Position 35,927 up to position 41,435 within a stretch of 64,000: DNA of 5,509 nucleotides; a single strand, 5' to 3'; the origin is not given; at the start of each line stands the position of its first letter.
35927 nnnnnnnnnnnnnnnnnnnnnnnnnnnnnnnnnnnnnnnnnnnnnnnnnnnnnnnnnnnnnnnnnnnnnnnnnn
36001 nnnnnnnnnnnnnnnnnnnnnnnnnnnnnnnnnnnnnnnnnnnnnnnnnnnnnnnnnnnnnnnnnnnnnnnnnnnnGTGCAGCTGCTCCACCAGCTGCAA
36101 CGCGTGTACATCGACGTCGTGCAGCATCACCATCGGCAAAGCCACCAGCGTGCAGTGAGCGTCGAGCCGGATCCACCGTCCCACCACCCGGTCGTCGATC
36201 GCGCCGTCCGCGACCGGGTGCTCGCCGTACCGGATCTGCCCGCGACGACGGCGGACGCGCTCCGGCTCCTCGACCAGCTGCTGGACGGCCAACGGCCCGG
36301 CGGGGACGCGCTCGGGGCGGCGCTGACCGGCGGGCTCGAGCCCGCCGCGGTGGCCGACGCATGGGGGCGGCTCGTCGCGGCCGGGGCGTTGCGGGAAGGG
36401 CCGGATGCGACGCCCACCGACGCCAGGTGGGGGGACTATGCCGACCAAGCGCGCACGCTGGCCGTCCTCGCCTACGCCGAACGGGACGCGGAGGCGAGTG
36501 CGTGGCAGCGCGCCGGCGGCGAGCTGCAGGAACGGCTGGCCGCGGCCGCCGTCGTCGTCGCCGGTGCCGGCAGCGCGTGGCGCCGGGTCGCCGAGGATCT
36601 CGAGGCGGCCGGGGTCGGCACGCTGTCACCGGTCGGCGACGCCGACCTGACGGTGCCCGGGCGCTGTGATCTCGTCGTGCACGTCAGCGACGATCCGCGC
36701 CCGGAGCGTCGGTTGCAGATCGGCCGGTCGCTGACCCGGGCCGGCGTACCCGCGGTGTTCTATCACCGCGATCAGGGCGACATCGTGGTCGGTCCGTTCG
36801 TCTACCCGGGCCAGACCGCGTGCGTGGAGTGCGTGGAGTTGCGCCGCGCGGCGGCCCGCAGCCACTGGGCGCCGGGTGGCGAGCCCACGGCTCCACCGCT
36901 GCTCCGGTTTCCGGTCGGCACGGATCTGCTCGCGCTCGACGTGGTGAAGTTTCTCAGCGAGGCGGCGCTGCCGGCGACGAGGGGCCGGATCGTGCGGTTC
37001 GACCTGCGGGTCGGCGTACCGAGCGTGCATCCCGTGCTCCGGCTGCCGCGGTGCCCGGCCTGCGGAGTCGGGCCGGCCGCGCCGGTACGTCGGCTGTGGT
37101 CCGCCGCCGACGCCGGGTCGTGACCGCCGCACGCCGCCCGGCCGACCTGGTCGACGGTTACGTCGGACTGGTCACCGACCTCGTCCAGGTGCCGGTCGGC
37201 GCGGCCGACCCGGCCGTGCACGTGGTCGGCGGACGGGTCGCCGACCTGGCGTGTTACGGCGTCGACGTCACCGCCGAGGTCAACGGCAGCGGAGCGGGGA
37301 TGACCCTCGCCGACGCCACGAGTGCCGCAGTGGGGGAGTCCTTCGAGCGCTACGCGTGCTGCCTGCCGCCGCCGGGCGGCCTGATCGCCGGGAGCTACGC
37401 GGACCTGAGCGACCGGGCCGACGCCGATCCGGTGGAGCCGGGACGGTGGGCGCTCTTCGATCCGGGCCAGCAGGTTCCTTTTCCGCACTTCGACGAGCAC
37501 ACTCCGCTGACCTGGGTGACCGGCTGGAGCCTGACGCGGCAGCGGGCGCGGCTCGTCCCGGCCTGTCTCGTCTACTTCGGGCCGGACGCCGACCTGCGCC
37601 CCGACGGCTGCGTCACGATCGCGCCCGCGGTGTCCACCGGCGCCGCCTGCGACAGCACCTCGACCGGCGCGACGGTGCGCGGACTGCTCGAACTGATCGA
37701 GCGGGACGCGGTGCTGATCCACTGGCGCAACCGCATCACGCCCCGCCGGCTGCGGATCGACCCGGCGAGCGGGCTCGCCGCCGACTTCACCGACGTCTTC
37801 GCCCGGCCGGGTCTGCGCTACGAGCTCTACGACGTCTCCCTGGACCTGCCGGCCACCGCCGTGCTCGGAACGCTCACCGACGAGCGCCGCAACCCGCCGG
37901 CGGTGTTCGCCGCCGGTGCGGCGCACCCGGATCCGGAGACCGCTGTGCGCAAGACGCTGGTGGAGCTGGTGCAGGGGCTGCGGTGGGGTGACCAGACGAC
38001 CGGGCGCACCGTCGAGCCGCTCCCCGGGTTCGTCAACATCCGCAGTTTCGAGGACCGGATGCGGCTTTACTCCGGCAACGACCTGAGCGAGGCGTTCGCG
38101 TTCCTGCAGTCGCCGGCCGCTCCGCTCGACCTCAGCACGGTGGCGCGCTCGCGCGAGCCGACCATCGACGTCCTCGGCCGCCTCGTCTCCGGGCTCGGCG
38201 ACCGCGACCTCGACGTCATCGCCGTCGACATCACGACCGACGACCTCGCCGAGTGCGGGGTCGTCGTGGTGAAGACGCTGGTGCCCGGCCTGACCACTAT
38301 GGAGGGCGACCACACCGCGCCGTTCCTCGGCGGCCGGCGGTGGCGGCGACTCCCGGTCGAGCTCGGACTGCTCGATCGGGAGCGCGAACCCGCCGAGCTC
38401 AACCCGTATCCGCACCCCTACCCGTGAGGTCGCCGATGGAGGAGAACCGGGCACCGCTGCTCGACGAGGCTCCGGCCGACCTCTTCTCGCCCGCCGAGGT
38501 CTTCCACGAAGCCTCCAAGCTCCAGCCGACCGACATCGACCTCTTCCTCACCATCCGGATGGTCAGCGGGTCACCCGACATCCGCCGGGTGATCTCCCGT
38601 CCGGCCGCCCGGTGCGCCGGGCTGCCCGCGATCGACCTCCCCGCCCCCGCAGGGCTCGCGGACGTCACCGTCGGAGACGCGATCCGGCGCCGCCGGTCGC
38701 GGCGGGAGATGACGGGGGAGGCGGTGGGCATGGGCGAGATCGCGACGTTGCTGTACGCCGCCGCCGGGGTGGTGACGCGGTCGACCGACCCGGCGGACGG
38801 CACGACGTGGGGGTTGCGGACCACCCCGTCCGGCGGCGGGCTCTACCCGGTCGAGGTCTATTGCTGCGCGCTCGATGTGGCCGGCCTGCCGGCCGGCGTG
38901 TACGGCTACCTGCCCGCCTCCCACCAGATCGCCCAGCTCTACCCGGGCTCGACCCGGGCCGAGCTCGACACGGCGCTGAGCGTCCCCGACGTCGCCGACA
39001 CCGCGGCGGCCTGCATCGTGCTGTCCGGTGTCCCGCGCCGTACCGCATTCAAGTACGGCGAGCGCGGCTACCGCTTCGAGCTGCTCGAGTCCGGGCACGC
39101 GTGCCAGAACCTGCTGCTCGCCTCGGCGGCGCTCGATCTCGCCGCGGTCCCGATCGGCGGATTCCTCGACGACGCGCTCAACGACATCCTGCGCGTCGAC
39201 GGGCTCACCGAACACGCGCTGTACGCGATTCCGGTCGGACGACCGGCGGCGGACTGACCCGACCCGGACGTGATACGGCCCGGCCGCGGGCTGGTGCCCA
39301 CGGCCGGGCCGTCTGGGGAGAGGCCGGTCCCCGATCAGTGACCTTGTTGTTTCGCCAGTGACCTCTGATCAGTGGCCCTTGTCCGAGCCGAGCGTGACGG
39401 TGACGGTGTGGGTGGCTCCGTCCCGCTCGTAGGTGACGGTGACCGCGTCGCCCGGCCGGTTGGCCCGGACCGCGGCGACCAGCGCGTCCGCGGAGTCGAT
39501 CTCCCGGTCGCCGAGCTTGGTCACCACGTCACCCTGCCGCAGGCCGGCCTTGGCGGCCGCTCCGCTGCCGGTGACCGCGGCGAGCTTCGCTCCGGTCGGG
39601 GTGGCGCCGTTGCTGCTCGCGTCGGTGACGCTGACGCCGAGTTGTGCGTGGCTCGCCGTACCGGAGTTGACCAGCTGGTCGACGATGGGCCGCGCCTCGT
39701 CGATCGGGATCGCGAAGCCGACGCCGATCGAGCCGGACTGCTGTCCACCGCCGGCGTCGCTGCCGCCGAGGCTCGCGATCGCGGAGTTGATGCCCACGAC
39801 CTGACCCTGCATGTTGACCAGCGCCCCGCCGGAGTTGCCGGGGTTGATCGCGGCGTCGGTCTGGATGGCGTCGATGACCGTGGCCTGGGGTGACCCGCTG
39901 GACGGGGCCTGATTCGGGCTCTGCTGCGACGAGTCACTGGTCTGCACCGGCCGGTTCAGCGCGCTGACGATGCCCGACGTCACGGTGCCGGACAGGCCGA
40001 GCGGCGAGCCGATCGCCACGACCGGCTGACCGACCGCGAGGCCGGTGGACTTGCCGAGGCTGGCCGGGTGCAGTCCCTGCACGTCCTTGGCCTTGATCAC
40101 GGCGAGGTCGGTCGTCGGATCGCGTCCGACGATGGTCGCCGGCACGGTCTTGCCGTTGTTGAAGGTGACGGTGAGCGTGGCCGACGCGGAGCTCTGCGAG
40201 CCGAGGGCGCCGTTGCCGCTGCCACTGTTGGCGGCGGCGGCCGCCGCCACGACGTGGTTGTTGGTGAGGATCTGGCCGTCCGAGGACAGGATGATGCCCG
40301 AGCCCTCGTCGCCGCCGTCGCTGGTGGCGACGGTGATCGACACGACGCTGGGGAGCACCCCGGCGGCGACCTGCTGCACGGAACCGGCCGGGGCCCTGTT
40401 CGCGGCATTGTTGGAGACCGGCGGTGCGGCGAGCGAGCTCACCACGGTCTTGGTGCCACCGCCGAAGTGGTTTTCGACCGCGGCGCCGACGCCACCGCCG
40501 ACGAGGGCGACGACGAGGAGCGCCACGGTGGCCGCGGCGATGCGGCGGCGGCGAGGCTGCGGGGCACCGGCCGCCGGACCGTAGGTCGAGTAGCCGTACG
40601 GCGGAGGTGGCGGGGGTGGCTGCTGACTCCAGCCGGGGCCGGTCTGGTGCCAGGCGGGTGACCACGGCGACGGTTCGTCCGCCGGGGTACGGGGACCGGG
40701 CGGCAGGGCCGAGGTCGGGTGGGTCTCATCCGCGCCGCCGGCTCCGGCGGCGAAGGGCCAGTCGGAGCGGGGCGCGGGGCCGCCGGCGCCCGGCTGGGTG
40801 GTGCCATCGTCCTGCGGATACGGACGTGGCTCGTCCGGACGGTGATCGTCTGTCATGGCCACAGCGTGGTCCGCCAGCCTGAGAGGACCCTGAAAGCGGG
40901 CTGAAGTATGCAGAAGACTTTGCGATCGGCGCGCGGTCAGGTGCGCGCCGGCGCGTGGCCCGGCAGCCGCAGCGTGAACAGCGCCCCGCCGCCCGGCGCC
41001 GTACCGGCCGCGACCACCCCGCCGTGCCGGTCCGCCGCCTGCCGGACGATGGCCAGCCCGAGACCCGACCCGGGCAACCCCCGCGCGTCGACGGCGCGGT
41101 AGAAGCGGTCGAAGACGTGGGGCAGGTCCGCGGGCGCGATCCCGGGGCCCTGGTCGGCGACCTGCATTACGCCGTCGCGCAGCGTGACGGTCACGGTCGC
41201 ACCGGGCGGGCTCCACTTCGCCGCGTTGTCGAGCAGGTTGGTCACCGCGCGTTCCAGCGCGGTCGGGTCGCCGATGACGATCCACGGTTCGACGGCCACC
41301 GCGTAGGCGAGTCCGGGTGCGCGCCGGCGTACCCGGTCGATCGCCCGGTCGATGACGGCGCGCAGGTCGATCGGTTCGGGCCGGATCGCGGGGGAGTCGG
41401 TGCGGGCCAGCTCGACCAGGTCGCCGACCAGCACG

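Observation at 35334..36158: The apparent substrate is a 274-aa protein, not a short peptide: a 248-aa Cys-free region fused to a 26-aa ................... core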

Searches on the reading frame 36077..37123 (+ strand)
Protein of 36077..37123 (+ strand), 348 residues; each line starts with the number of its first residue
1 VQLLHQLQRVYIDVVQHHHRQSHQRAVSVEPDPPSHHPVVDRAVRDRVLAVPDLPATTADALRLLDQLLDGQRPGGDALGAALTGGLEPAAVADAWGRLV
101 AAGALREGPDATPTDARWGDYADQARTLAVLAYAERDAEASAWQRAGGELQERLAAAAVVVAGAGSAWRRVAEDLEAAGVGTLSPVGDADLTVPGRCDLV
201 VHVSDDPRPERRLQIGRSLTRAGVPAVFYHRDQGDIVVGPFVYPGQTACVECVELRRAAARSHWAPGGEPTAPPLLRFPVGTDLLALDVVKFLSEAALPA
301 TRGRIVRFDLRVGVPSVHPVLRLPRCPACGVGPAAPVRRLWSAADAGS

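Call 5: search_protein_families(library=pfam, proteins=[window:36077-37123:+], max_evalue=0.01)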
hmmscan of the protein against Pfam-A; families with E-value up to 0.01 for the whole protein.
window:36077-37123:+ (348 aa): 1 family
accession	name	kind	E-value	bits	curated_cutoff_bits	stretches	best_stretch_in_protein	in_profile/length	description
PF00899.27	ThiF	-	0.00016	21.3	28.1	0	142-184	6-48/238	ThiF family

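Call 6: search_protein_families(library=ncbifam, proteins=[window:36077-37123:+], max_evalue=0.1)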
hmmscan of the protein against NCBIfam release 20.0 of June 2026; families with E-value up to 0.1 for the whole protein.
window:36077-37123:+ (348 aa): 10 families
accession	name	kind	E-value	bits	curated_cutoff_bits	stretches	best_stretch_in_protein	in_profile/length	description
TIGR03882.1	cyclo_dehyd_2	equivalog_domain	7.5e-14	52.3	36.9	1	226-333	3-119/164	TOMM precursor leader peptide-binding protein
TIGR03603.1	cyclo_dehy_ocin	subfamily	4.7e-05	23.2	187.65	1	230-257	186-213/319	thiazole/oxazole-forming peptide maturase, SagC family component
TIGR02356.1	adenyl_thiF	equivalog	0.00022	20.7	275.25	1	143-186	8-51/203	thiazole biosynthesis adenylyltransferase ThiF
NF047750.1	SAMPActivE1UbaA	equivalog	0.00025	20.5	450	1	146-206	22-82/270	SAMP-activating enzyme E1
NF006444.0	PRK08762.1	equivalog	0.0013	17.5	449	1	144-190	135-180/387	molybdopterin-synthase adenylyltransferase MoeB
NF004111.0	PRK05600.1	equivalog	0.003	16.7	437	1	131-188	14-73/371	ThiF family adenylyltransferase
NF004281.0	PRK05690.1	subfamily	0.0049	16.1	266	1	147-188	23-64/250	molybdopterin-synthase adenylyltransferase MoeB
NF006204.0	PRK08328.1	equivalog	0.023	14.3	339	1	147-184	18-55/231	hypothetical protein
TIGR03131.1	malonate_mdcH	equivalog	0.037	13.4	297.9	1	123-200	119-192/297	malonate decarboxylase subunit epsilon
NF009123.0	PRK12475.1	subfamily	0.051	12.8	510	0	135-184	3-52/338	MoeB/ThiF family adenylyltransferase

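Call 70: search_solved_structures(query=window:36158-37120:+, max_evalue=0.1)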
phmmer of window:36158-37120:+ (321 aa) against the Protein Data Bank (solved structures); distinct sequences matched with E-value up to 0.1: 5.
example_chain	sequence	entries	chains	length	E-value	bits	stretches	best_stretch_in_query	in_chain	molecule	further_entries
4bs9_A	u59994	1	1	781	0.007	18.8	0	222-304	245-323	TRUD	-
1jw9_B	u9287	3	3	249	0.028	16.8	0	159-303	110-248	MOLYBDOPTERIN BIOSYNTHESIS MOEB PROTEIN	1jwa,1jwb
6om4_A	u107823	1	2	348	0.034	16.5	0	191-303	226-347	MccB protein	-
3h5a_A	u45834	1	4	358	0.035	16.5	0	191-303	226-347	MccB protein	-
3h5n_A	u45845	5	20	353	0.036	16.4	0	192-303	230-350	MccB protein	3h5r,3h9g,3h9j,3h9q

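Call 86: search_protein_families(library=pfam, alignment_id=A5, max_evalue=10)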
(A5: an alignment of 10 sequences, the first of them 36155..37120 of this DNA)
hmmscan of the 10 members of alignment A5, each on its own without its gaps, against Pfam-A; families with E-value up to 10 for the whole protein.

A. member 1, window:36155-37120:+ (322 aa): 2 families
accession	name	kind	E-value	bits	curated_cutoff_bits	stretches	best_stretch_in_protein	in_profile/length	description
PF00899.27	ThiF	-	0.00013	21.7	28.1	2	116-158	6-48/238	ThiF family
PF12981.12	DUF3865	-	0.4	10.7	31.6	1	104-153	54-104/224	Domain of Unknown Function with PDB structure (DUF3865)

B. families by the number of members that match (of 10 scanned): 8 families
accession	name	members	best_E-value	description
PF00899.27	ThiF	10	2e-11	ThiF family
PF12172.15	zf-ChsH2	2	0.11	ChsH2, rubredoxin-like zinc ribbon domain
PF09151.16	DUF1936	2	0.18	Domain of unknown function (DUF1936)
PF15135.11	UPF0515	1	0.053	Uncharacterised protein UPF0515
PF04361.18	DUF494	1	0.06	Protein of unknown function (DUF494)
PF21981.2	RecX_HTH3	1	0.17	RecX, third three-helix domain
PF11579.13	DUF3238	1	0.2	Protein of unknown function (DUF3238)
PF12981.12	DUF3865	1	0.4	Domain of Unknown Function with PDB structure (DUF3865)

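Call 92: predict_structure(protein=window:36155-37120:+)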
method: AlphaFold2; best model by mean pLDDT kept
length: 322 residues; sequences in the alignment: 1
mean_pLDDT: 41.9   pTM: 0.29
mean pLDDT of the five models: 41.9, 38.4, 38.3, 35.8, 33.4
residues with pLDDT >= 90: 0; 70-90: 14; 50-70: 61; < 50: 247
segments of 3 or more residues with pLDDT < 50: 1-4, 6-11, 83-93, 100-187, 189-322
pLDDT, mean of each block of 10 residues (from residue 1): 44 62 68 72 56 58 67 62 45 49 44 38 34 27 44 35 27 41 47 45 43 35 27 24 26 30 38 38 31 27 31 26 27
secondary structure, 60 per line:
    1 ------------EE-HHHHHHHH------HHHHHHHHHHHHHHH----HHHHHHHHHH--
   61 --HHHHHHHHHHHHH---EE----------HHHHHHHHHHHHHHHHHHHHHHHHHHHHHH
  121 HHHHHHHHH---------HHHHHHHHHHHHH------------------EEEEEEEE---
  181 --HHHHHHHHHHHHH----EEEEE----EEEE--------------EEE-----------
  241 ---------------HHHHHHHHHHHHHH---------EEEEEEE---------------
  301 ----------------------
elements in order: H16-23 H30-44 H49-58 H63-75 H91-129 H139-151 E170-177 H183-195 E200-204 E209-212 E227-229 H256-269 E279-285

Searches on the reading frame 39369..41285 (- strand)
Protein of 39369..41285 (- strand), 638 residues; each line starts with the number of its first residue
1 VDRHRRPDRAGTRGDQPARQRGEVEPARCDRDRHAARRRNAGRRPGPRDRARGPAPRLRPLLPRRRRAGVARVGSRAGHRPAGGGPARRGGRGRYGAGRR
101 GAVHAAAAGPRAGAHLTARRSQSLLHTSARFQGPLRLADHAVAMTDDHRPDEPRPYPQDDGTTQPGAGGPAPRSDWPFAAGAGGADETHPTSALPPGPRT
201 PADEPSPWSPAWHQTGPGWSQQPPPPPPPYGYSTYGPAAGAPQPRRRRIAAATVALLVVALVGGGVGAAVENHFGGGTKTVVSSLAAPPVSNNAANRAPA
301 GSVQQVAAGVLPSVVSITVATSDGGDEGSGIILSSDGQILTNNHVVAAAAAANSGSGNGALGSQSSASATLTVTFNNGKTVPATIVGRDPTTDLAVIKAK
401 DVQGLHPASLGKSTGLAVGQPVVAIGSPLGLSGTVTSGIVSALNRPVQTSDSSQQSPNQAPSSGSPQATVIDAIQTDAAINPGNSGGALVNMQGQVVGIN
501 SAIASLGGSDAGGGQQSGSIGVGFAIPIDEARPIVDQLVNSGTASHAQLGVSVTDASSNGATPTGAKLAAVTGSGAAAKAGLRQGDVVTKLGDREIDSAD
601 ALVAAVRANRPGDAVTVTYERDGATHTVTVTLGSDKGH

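Call 5: search_protein_families(library=pfam, proteins=[window:39369-41285:-], max_evalue=0.01)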
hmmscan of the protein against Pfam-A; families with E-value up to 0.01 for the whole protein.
window:39369-41285:- (638 aa): 5 families
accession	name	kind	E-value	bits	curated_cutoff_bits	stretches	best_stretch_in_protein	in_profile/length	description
PF13365.12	Trypsin_2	-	4.1e-32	112.3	27.6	1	328-499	1-144/144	Trypsin-like peptidase domain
PF13180.12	PDZ_2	-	3.4e-16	59.7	27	1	548-632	2-80/80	PDZ domain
PF00089.32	Trypsin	-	4.3e-15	56.6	20.6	1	306-504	7-199/220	Trypsin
PF17820.7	PDZ_6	-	6.9e-06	26.1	27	1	575-621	9-54/54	PDZ domain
PF00595.29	PDZ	-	0.00018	22.3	23.2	1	545-618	8-79/81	PDZ domain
